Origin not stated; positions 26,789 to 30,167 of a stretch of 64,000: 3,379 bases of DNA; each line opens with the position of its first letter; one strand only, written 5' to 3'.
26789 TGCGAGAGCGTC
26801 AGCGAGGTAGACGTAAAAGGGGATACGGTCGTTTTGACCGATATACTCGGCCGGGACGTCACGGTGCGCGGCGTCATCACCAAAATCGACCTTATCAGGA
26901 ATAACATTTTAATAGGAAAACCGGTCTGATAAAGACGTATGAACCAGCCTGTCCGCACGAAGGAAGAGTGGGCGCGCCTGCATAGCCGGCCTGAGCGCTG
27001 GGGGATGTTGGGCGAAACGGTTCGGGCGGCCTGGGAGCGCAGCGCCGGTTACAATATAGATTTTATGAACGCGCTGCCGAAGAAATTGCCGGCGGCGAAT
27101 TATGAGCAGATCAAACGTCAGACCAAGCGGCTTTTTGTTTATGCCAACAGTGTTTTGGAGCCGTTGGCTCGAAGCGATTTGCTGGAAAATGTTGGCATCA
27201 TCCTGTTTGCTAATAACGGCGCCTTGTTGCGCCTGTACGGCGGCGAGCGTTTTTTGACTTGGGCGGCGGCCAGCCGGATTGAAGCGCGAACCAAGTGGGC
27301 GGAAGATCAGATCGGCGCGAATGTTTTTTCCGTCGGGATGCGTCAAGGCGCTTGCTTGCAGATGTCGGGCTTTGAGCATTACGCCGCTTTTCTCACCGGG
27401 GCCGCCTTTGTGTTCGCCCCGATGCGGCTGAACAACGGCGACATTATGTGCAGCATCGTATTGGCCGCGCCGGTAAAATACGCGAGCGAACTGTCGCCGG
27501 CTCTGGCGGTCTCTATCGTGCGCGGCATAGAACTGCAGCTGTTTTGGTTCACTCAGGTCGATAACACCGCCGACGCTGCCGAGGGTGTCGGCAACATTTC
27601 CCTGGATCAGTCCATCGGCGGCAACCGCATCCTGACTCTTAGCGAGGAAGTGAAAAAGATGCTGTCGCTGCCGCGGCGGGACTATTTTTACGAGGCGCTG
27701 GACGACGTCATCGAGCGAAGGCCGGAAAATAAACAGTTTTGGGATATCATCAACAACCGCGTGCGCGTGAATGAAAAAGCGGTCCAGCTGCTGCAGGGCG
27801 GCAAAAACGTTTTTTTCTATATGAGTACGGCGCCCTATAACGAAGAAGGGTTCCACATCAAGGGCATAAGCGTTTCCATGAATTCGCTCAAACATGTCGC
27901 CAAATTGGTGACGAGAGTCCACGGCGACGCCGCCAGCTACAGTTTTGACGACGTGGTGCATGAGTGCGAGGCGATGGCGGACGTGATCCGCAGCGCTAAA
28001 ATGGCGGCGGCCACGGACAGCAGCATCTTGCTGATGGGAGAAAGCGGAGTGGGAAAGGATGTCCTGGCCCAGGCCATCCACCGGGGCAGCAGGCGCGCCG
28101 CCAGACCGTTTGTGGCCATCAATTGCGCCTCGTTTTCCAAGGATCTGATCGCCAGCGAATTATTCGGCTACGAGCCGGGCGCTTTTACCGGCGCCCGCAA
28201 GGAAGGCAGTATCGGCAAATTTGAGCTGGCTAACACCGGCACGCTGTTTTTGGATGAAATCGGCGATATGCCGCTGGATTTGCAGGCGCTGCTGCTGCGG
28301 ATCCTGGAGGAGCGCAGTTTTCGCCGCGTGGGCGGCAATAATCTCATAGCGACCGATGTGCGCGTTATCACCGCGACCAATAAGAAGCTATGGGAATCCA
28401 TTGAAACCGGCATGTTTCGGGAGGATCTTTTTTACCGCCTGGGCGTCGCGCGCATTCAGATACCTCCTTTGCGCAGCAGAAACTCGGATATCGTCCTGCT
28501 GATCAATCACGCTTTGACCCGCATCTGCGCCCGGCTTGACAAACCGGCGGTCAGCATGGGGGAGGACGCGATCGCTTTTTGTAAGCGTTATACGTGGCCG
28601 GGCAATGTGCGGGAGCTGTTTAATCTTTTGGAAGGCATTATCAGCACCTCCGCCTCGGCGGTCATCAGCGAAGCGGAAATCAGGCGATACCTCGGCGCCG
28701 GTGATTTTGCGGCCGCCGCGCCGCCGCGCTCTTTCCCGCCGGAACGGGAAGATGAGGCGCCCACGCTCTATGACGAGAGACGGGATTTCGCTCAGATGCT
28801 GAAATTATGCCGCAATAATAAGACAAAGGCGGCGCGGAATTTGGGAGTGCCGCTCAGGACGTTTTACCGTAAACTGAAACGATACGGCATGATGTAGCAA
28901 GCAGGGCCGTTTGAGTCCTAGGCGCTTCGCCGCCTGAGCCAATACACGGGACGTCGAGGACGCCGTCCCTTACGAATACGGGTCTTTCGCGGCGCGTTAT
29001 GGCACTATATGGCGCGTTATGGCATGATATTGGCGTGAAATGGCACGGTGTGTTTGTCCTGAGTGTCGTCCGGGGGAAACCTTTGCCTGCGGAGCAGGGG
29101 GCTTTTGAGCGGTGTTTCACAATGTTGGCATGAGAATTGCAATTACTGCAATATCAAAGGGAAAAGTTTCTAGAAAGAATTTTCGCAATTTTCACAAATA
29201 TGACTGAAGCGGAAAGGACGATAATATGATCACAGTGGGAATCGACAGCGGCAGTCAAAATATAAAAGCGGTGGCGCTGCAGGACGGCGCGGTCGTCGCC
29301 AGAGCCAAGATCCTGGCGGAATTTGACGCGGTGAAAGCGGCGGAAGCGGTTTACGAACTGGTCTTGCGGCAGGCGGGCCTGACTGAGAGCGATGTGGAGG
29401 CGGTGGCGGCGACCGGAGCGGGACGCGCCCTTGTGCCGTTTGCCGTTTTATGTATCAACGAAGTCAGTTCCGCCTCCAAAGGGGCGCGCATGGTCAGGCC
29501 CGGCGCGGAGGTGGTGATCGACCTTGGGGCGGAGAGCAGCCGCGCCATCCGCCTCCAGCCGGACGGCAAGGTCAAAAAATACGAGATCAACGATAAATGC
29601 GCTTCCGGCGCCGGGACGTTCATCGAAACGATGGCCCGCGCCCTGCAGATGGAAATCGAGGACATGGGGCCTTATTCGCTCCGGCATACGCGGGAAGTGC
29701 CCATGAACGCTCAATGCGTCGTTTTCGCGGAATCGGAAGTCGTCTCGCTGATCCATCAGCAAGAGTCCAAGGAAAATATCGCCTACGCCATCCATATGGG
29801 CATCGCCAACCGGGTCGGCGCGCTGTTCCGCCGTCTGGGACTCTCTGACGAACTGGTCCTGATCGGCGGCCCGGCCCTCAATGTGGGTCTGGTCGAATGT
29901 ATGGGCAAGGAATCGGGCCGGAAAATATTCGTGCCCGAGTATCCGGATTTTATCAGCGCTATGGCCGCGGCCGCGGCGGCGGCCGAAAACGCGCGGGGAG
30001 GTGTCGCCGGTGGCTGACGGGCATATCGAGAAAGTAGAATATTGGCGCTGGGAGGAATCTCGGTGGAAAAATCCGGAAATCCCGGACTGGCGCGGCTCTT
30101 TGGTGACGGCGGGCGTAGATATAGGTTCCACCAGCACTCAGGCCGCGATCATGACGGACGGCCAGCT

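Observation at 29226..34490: Two different activator-type ATPases plus a ferredoxin and two HGD-D subunits: benzoyl-CoA-reductase architecture inside a had/fld-like fermentative operon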

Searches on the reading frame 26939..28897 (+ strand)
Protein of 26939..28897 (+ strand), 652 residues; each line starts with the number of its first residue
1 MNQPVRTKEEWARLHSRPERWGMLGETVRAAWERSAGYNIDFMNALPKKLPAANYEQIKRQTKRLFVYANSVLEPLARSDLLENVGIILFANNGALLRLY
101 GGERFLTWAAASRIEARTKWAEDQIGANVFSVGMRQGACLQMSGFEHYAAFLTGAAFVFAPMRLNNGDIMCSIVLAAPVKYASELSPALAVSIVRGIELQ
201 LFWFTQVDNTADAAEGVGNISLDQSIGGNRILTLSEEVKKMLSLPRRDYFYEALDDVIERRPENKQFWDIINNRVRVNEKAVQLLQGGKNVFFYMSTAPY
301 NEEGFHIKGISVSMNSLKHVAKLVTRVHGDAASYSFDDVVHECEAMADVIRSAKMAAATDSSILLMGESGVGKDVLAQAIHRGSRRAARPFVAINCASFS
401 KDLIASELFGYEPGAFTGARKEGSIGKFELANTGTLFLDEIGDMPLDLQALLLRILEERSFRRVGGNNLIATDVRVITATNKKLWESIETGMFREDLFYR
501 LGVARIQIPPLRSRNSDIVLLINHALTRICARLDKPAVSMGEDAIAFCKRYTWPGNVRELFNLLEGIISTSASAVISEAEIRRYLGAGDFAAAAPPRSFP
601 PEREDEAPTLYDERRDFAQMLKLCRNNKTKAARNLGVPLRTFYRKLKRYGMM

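Call 4: search_protein_families(library=pfam, proteins=[window:26939-28897:+], max_evalue=0.001)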
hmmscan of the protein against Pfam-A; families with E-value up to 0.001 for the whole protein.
window:26939-28897:+ (652 aa): 8 families
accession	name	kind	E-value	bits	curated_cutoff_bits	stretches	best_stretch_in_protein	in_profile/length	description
PF00158.32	Sigma54_activat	-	2.9e-65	219.5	20.2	1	340-506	2-167/168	Sigma-54 interaction domain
PF25601.1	AAA_lid_14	-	1.7e-16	60.2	27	1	512-588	1-77/87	AAA+ ATPase lid domain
PF14532.12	Sigma54_activ_2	-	4.5e-15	56.5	25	1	346-511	7-138/138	Sigma-54 interaction domain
PF02954.25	HTH_8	-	1.7e-08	34.4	22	1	619-649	12-42/42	Bacterial regulatory protein, Fis family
PF07724.20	AAA_2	-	1e-07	32.6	27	1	361-481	4-124/166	AAA domain (Cdc48 subfamily)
PF07728.20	AAA_5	-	2e-06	28.3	22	1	363-482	2-123/139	AAA domain (dynein-related subfamily)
PF01078.27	Mg_chelatase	-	6.4e-06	26.1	20.3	0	349-381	11-43/207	Magnesium chelatase, subunit ChlI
PF00004.35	AAA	-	3.9e-05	24.6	21.2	1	363-494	1-120/131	ATPase family associated with various cellular activities (AAA)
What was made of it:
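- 26939..28897 (+): Sigma54 enhancer-binding protein (652 aa): uncharacterised N-terminal sensor region, AAA+ domain and Fis-type HTH. Likely the operon activator. Pfam Sigma54_activat 3e-65, AAA_lid_14, HTH_8 (call 4).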

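Call 5: search_protein_families(library=ncbifam, proteins=[window:26939-28897:+], max_evalue=0.001)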
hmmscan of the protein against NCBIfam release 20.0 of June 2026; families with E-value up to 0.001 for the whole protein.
window:26939-28897:+ (652 aa): 27 families (the best 25 are shown)
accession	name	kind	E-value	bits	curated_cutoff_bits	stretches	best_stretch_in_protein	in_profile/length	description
NF041552.1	TF_PrdR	equivalog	3e-98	329.6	795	1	321-650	251-577/577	sigma-54 dependent transcriptional regulator PrdR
TIGR01817.1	nifA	equivalog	1.6e-85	287.9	528.85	1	331-581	190-438/534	nif-specific transcriptional activator NifA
TIGR02915.1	PEP_resp_reg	equivalog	1.6e-85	287.7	502.6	1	317-651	119-444/445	PEP-CTERM-box response regulator transcription factor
TIGR01818.1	ntrC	equivalog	1.4e-84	284.5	558.6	1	310-595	107-391/463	nitrogen regulation protein NR(I)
NF008485.2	PRK11388.1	equivalog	2.7e-84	283.7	551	1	26-651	21-637/643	dihydroxyacetone kinase operon transcriptional regulator DhaR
NF008469.0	PRK11361.1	equivalog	1.2e-83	281.4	714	1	312-651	120-456/461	acetoacetate metabolism transcriptional regulator AtoC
NF011953.0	PRK15424.1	equivalog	2.7e-82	277.1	703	1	325-648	207-533/538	propionate catabolism operon regulatory protein PrpR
TIGR02329.1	propionate_PrpR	equivalog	6.8e-82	275.8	499.2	1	330-647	205-525/526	propionate catabolism operon regulatory protein PrpR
NF038308.1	RNA_repair_RtcR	equivalog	1.2e-79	268.6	650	1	304-595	147-446/530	RNA repair transcriptional activator RtcR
NF050807.1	TransRegFlbDCaul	equivalog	1.9e-78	264.3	750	1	331-649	112-438/454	sigma-54-dependent transcriptional regulator FlbD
NF003451.0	PRK05022.1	equivalog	2.8e-78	263.9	476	1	334-650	187-509/512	nitric oxide reductase transcriptional regulator NorR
NF041946.1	LuxO_transreg_Vib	equivalog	2.8e-74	250.6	800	1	315-649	110-460/463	quorum-sensing sigma-54 dependent transcriptional regulator LuxO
NF011695.0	PRK15115.1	equivalog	3.1e-74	250.3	763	1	337-649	135-436/445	two-component system response regulator GlrR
NF049963.1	RespRegFlgRCampy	domain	6.3e-72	242.8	750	1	335-577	132-373/429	fla regulon two-component system response regulator FlgR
NF011958.0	PRK15429.1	equivalog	2.1e-71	241.5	830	1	334-650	376-685/692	formate hydrogenlyase transcriptional activator FlhA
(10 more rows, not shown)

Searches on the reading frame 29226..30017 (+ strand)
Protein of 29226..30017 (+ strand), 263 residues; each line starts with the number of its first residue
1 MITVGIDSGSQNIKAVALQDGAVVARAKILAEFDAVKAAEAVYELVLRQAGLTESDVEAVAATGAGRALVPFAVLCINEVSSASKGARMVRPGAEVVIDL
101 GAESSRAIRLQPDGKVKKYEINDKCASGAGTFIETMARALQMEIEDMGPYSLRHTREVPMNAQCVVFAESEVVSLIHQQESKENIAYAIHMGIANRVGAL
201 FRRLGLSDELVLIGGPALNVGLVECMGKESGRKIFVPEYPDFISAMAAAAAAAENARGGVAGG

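Call 4: search_protein_families(library=pfam, proteins=[window:29226-30017:+], max_evalue=0.001)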
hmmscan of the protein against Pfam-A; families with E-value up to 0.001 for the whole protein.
window:29226-30017:+ (263 aa): 1 family
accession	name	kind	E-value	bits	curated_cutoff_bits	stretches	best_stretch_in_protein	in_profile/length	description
PF01869.26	BcrAD_BadFG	-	5.2e-42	144.7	31.5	1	4-249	1-268/271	BadF/BadG/BcrA/BcrD ATPase family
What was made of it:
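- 29226..30017 (+): ATP1: BzdP-type electron-activating ATPase subunit (263 aa). Keeps the two Cys (NDKC, AQC) that bridge the [4Fe-4S] cluster. BcrAD_BadFG 5e-42 (call 4).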

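Call 5: search_protein_families(library=ncbifam, proteins=[window:29226-30017:+], max_evalue=0.001)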
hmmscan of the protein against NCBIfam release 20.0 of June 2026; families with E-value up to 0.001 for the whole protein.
window:29226-30017:+ (263 aa): 5 families
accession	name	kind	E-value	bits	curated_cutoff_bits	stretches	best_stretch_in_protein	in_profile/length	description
TIGR00241.1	CoA_E_activ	domain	7.6e-60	202.5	125.4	1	2-249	1-246/248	acyl-CoA dehydratase activase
TIGR02261.1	benz_CoA_red_D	equivalog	1e-39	136.3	312.85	1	2-251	2-259/262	benzoyl-CoA reductase subunit D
TIGR03286.1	methan_mark_15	hypoth_equivalog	2e-36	125.9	455.75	1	2-252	145-401/404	methanogenesis marker 15 protein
TIGR03192.1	benz_CoA_bzdQ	equivalog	8.3e-33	114.1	380.2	1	1-233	32-266/293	benzoyl-CoA reductase, bzd-type, subunit Q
TIGR02259.1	benz_CoA_red_A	equivalog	2.2e-25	89.3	578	1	29-224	202-399/432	benzoyl-CoA reductase subunit A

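Call 9: search_solved_structures(query=window:29226-30017:+, max_evalue=0.01)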
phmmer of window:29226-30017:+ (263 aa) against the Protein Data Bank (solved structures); distinct sequences matched with E-value up to 0.01: 5.
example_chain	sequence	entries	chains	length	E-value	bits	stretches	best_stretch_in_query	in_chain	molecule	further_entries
9gai_D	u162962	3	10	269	2.7e-48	167.7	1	3-259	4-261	3-methylbenzoyl-CoA reductase alpha subunit MbdQ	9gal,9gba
4eht_A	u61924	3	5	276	2e-46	161.6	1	1-257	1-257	Activator of 2-hydroxyisocaproyl-CoA dehydratase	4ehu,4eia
1hux_A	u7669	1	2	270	2.8e-35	125.2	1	2-255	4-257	ACTIVATOR OF (R)-2-HYDROXYGLUTARYL-COA DEHYDRATASE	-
7yyl_E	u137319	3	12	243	5.2e-28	101.4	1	4-254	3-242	Putative CoA-substrate-specific enzyme activase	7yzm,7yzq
9gai_C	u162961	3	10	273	5.5e-27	98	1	2-249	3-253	3-methylbenzoyl-CoA reductase delta subunit MbdP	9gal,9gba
